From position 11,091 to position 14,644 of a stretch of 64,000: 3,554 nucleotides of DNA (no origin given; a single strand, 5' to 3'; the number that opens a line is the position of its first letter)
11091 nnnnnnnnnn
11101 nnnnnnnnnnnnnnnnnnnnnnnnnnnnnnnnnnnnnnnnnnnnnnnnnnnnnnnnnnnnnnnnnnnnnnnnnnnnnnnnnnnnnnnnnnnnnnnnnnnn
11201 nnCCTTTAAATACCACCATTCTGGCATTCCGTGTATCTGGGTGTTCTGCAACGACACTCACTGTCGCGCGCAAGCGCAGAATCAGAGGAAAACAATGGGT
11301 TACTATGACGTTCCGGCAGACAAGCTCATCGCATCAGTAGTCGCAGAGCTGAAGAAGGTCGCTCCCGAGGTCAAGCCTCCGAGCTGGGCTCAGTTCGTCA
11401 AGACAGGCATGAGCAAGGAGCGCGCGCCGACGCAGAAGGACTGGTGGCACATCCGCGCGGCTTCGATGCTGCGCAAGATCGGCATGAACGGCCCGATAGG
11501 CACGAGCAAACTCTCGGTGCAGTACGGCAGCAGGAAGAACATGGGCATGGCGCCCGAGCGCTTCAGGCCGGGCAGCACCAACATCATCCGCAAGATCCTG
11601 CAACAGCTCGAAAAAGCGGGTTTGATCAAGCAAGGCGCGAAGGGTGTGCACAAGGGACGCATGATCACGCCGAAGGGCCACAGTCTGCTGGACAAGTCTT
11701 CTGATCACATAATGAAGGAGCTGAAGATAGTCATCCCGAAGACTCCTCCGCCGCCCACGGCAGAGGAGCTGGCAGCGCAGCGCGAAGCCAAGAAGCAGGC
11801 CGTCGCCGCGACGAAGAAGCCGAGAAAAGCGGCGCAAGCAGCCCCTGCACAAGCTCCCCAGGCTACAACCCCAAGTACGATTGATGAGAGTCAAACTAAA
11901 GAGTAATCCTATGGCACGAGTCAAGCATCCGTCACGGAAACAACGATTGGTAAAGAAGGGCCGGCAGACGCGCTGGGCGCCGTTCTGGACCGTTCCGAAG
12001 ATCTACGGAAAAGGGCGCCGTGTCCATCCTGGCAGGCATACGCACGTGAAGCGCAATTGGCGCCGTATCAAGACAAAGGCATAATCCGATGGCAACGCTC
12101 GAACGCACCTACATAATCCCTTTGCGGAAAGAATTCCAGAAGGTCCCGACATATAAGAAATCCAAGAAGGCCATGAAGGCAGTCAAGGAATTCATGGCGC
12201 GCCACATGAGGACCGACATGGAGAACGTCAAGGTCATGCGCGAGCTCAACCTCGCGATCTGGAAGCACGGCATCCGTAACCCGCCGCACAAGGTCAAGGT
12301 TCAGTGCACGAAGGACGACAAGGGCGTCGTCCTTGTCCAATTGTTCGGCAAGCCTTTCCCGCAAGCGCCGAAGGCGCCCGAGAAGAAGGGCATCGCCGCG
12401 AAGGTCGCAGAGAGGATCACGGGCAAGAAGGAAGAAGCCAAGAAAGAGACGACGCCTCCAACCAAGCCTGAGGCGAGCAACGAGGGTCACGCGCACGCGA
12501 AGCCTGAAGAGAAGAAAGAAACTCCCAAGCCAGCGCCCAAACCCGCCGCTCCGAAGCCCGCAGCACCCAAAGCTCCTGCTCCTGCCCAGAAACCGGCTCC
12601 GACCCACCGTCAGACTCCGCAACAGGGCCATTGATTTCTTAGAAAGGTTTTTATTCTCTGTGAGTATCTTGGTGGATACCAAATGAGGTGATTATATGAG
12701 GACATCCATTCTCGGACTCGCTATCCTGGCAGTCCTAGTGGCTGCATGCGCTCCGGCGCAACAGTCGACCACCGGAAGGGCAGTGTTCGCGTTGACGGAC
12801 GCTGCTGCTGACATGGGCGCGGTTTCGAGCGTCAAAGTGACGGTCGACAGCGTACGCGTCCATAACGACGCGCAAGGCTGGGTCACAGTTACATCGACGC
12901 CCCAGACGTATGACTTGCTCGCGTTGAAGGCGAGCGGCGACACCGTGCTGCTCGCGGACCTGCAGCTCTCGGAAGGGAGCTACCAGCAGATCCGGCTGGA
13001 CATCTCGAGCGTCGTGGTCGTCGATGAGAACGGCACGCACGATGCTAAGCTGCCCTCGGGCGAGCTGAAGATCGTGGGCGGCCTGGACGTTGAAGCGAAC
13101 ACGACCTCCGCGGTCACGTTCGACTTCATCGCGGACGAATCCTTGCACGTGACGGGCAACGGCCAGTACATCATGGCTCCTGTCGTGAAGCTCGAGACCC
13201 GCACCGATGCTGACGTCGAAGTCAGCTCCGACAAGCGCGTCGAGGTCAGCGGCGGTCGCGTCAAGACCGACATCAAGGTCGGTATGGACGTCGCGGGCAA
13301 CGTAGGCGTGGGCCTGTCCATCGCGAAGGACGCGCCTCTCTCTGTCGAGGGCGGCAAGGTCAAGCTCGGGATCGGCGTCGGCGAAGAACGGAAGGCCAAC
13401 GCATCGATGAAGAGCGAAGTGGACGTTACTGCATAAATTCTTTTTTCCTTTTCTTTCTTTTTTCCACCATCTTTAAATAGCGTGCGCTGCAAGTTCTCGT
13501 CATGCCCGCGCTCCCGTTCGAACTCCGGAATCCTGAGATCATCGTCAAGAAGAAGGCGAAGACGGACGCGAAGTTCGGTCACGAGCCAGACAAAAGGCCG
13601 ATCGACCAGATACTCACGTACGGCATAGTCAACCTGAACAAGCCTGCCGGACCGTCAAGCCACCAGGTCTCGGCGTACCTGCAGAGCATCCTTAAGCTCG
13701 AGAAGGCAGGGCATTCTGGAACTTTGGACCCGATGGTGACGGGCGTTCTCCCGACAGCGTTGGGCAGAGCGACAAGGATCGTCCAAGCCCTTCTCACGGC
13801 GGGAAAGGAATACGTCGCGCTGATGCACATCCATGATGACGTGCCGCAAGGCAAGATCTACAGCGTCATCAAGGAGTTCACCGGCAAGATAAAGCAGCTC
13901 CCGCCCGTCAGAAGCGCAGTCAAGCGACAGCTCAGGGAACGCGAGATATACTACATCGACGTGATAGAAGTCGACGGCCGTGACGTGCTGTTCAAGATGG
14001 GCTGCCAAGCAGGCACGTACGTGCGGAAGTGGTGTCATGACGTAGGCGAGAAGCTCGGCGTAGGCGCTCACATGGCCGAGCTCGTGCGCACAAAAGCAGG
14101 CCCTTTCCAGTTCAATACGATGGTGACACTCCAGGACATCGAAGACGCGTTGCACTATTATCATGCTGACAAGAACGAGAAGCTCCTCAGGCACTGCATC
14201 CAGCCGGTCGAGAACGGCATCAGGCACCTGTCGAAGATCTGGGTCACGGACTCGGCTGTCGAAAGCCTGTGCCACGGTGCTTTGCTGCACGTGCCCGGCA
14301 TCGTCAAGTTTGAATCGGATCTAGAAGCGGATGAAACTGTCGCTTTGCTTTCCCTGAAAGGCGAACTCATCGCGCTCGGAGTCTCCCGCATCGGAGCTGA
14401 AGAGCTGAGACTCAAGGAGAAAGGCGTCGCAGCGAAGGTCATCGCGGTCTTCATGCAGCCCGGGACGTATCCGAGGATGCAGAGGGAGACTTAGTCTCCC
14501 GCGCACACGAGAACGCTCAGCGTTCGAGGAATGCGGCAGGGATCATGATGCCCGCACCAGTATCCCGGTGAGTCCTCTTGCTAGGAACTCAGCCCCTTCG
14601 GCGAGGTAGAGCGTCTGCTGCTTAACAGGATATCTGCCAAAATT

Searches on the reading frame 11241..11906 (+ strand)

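Call 69: search_protein_families(library=pfam, proteins=[window:11241-11906:+], max_evalue=0.001)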
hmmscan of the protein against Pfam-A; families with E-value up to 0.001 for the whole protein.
window:11241-11906:+ (221 aa): 1 family
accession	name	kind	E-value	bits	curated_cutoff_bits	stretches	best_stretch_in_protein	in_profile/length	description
PF01090.25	Ribosomal_S19e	-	2.1e-48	164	29.4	1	22-160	3-137/137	Ribosomal protein S19e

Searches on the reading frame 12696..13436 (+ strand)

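Call 69: search_protein_families(library=pfam, proteins=[window:12696-13436:+], max_evalue=0.001)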
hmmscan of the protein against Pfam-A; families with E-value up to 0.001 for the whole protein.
window:12696-13436:+ (246 aa): 2 families
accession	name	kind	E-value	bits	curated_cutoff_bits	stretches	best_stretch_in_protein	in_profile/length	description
PF14321.11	DUF4382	-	3.1e-22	79.7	25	1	26-162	1-136/136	Domain of unknown function (DUF4382)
PF17957.7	Big_7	-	0.00095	20.2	24.1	0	16-71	4-60/70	Bacterial Ig domain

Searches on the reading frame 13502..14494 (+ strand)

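Call 69: search_protein_families(library=pfam, proteins=[window:13502-14494:+], max_evalue=0.001)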
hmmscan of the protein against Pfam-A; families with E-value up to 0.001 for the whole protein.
window:13502-14494:+ (330 aa): 5 families
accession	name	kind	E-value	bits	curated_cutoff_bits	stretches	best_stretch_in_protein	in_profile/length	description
PF01509.24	TruB_N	-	4.9e-27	95.6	27.3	1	62-174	2-149/149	TruB family pseudouridylate synthase (N terminal domain)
PF16198.10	TruB_C_2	-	4.7e-23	81.5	29.3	1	175-238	1-63/66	tRNA pseudouridylate synthase B C-terminal domain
PF01472.26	PUA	-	2e-17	63.4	24.8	1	245-316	2-73/74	PUA domain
PF08068.17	DKCLD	-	3.6e-16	59.4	27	1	4-56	4-57/58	DKCLD (NUC011) domain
PF21238.2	Pus10_C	-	7.1e-08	32.7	27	1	99-179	121-203/232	Pus10, C-terminal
